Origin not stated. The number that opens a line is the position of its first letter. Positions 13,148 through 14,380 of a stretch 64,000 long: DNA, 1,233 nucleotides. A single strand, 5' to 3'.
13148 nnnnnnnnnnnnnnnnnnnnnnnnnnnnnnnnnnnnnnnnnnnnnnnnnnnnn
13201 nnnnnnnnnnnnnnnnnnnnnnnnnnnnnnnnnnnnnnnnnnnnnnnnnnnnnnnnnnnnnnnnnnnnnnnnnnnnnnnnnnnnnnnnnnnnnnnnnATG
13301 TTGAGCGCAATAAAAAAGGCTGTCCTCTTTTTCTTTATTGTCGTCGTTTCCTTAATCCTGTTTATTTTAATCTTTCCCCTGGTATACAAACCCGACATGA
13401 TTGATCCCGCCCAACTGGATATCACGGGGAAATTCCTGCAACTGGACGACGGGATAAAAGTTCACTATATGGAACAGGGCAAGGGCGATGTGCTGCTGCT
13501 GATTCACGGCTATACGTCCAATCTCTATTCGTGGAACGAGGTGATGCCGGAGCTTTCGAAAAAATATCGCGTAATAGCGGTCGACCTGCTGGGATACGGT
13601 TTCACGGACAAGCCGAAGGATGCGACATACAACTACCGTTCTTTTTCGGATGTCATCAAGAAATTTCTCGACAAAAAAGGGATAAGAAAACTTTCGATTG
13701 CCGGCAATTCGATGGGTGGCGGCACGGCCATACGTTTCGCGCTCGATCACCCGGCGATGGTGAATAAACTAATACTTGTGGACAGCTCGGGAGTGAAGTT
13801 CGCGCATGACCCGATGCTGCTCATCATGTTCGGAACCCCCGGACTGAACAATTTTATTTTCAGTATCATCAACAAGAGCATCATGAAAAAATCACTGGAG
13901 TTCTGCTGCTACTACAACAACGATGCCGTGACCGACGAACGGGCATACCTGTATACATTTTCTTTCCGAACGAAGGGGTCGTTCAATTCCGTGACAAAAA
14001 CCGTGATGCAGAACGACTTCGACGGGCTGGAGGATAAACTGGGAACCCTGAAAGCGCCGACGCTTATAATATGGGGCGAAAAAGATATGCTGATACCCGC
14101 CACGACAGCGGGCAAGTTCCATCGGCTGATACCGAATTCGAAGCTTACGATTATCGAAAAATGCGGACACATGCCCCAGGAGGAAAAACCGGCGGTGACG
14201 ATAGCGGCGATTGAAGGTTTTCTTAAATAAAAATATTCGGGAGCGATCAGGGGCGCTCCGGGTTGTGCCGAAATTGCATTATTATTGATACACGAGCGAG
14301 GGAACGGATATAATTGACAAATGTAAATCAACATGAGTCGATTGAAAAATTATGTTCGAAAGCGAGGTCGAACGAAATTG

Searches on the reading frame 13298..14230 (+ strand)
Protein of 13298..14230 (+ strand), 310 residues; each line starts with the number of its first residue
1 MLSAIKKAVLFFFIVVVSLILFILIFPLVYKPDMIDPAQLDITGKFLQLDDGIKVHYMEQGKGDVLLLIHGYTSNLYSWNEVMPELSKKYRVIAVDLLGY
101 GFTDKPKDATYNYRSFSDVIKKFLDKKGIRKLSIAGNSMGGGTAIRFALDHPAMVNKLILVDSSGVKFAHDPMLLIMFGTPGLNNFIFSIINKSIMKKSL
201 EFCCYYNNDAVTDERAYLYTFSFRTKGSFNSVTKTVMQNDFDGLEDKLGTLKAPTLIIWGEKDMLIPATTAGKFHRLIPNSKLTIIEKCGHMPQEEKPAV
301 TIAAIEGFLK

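Call 16: find_encoding_contigs(protein=window:13298-14230:+, flank=10000, max_places=10)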
Protein window:13298-14230:+ (310 aa): no gene with exactly this product is on record in the collection.

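Call 17: search_protein_families(library=pfam, proteins=[window:13298-14230:+])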
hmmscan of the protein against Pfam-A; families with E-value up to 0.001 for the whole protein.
window:13298-14230:+ (310 aa): 6 families
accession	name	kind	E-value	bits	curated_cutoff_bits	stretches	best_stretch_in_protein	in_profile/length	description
PF00561.26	Abhydrolase_1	-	5.3e-38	131.5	25.8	1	65-298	2-245/245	alpha/beta hydrolase fold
PF12697.13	Abhydrolase_6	-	2.4e-19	71.3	26.3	1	66-303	1-216/217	Alpha/beta hydrolase family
PF12146.15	Hydrolase_4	-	6.5e-15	55.5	27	1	65-297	6-238/239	Serine aminopeptidase, S33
PF03096.20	Ndr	-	3.7e-06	26.3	23.3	1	76-310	43-277/283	Ndr family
PF12695.13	Abhydrolase_5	-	8.8e-05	22.8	27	0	125-163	52-89/164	Alpha/beta hydrolase family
PF20408.4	Abhydrolase_11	-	0.00091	19.4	27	0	106-150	54-96/193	Alpha/beta hydrolase domain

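Call 39: find_homologous_proteins(query=window:13298-14230:+, max_evalue=1e-40)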
Query window:13298-14230:+ (310 aa): 546 proteins with E <= 1e-40 among 2474 candidates; the best 120 are listed.
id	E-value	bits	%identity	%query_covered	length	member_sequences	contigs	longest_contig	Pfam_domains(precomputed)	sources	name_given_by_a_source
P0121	1.5e-204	696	100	100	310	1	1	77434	PF12697.14,PF03096.21,PF00561.27,PF12146.16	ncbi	-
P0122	1.8e-152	525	71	100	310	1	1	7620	PF12697.14,PF03096.21,PF00561.27,PF12146.16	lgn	-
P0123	1.3e-96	341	49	98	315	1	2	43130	PF12697.14,PF03096.21,PF00561.27,PF12146.16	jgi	-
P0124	2.2e-93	331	50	90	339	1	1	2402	PF12697.14,PF00561.27,PF12146.16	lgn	-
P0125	1.7e-92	328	46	99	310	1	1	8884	PF12697.14,PF03096.21,PF00561.27,PF12146.16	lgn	-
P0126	6.0e-89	316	44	99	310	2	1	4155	PF12697.14,PF03096.21,PF00561.27,PF12146.16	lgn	-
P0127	2.2e-84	301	44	96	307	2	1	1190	PF12697.14,PF00561.27,PF12146.16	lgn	-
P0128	6.9e-81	290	43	93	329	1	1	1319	PF12697.14,PF03096.21,PF00561.27,PF12146.16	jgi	jgi:pimeloyl-ACP methyl ester carboxylesterase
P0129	4.8e-80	287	43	99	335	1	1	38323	PF12697.14,PF03096.21,PF00561.27,PF12146.16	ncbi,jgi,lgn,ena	ncbi:MAG: alpha/beta hydrolase [bacterium]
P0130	3.9e-79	284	45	100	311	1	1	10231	PF12697.14,PF03096.21,PF00561.27,PF12146.16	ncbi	-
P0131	2.3e-77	278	46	96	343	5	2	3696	PF12697.14,PF03096.21,PF00561.27,PF12146.16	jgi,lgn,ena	-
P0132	2.0e-71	259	43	95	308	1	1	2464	PF12697.14,PF03096.21,PF00561.27,PF12146.16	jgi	jgi:pimeloyl-ACP methyl ester carboxylesterase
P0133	4.4e-71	257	43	85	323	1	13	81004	PF12697.14,PF12695.14,PF00561.27,PF12146.16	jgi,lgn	jgi:pimeloyl-ACP methyl ester carboxylesterase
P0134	6.5e-62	227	43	86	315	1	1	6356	PF12697.14,PF06342.19,PF00561.27,PF12146.16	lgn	-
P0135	6.5e-62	227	43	86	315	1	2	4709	PF12697.14,PF06342.19,PF00561.27,PF12146.16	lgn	-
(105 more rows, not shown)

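Call 40: find_encoding_contigs(protein=P0122, flank=10000, max_places=3)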
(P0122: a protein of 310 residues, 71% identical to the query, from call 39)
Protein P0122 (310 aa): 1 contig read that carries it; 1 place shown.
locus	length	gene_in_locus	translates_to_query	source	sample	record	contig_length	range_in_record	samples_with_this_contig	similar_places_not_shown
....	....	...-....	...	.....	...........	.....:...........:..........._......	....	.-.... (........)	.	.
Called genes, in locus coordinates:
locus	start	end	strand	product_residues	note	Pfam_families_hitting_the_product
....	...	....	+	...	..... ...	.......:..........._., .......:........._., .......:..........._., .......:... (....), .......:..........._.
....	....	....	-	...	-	-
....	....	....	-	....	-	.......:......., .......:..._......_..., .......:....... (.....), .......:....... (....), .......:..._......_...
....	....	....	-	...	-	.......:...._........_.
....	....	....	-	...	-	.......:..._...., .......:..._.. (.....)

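Call 41: find_encoding_contigs(protein=P0123, flank=10000, max_places=3)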
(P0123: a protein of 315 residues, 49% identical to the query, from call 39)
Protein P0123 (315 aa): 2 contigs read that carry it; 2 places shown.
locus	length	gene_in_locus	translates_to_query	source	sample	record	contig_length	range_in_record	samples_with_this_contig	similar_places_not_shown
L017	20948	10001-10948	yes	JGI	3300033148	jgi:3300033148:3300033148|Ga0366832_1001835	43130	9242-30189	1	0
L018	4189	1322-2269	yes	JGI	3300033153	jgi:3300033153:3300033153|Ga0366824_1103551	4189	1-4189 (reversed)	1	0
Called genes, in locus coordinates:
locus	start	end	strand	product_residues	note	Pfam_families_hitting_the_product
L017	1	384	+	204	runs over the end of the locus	PF13406:SLT_2 (faint), PF01464:SLT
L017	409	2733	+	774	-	PF02743:dCache_1 (weak), PF00672:HAMP, PF01590:GAF, PF13185:GAF_2, PF13492:GAF_3, PF01966:HD, PF13487:HD_5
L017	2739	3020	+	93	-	-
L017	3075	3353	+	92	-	PF00708:Acylphosphatase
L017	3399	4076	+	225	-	PF00376:MerR (weak), PF12728:HTH_17, PF13411:MerR_1 (weak)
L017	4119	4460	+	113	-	PF01740:STAS, PF13466:STAS_2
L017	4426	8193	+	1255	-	PF04932:Wzy_C, PF07719:TPR_2 (faint), PF13181:TPR_8 (faint), PF13424:TPR_12 (faint), PF13428:TPR_14 (faint), PF13414:TPR_11 (weak), PF00515:TPR_1 (weak), PF14559:TPR_19 (weak), +4 more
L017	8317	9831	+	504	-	PF00884:Sulfatase, PF01663:Phosphodiest (weak), PF16347:SGSH_C (weak)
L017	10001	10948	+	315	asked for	PF00561:Abhydrolase_1, PF12146:Hydrolase_4, PF12697:Abhydrolase_6, PF03096:Ndr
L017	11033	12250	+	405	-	PF00520:Ion_trans, PF07885:Ion_trans_2, PF02254:TrkA_N, PF22614:Slo-like_RCK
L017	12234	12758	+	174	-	PF00027:cNMP_binding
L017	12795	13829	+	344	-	PF07885:Ion_trans_2, PF02254:TrkA_N, PF02080:TrkA_C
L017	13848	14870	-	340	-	PF12773:DZR, PF13240:Zn_Ribbon_1 (weak), PF13248:Zn_ribbon_3 (weak)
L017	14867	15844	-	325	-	-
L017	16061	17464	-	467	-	PF01554:MatE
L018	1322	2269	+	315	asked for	PF00561:Abhydrolase_1, PF12146:Hydrolase_4, PF12697:Abhydrolase_6, PF03096:Ndr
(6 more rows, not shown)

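Call 55: find_encoding_contigs(protein=P0129, flank=10000, max_places=4)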
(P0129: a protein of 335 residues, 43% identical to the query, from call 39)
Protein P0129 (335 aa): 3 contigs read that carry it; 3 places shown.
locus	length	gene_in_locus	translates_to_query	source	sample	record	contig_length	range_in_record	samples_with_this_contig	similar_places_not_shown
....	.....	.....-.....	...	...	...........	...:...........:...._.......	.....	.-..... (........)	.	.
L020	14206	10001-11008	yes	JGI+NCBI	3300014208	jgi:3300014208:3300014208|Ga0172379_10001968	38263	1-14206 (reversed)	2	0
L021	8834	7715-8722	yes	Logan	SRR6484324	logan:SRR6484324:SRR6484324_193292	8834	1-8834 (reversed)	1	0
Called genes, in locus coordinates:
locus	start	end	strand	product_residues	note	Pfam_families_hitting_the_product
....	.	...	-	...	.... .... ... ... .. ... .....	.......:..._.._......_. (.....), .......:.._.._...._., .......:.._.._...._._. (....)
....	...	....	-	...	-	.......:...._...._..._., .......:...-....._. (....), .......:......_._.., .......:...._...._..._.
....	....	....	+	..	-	-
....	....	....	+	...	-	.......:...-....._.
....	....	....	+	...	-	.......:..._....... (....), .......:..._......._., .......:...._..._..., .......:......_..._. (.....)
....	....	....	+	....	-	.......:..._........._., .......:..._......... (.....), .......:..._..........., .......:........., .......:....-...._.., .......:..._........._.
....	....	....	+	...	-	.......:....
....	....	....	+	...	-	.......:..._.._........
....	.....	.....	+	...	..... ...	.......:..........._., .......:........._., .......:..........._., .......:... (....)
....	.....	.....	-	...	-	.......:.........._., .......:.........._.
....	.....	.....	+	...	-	?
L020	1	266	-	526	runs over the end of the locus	PF16656:Pur_ac_phosph_N (faint), PF00754:F5_F8_type_C, PF22633:F5_F8_type_C_2 (weak)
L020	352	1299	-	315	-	PF01820:Dala_Dala_lig_N, PF02655:ATP-grasp_3 (weak), PF02786:CPSase_L_D2, PF07478:Dala_Dala_lig_C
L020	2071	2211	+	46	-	-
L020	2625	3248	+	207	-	PF13549:ATP-grasp_5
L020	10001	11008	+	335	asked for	PF00561:Abhydrolase_1, PF12146:Hydrolase_4, PF12697:Abhydrolase_6, PF03096:Ndr (weak)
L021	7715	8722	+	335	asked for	PF00561:Abhydrolase_1, PF12146:Hydrolase_4, PF12697:Abhydrolase_6, PF03096:Ndr (weak)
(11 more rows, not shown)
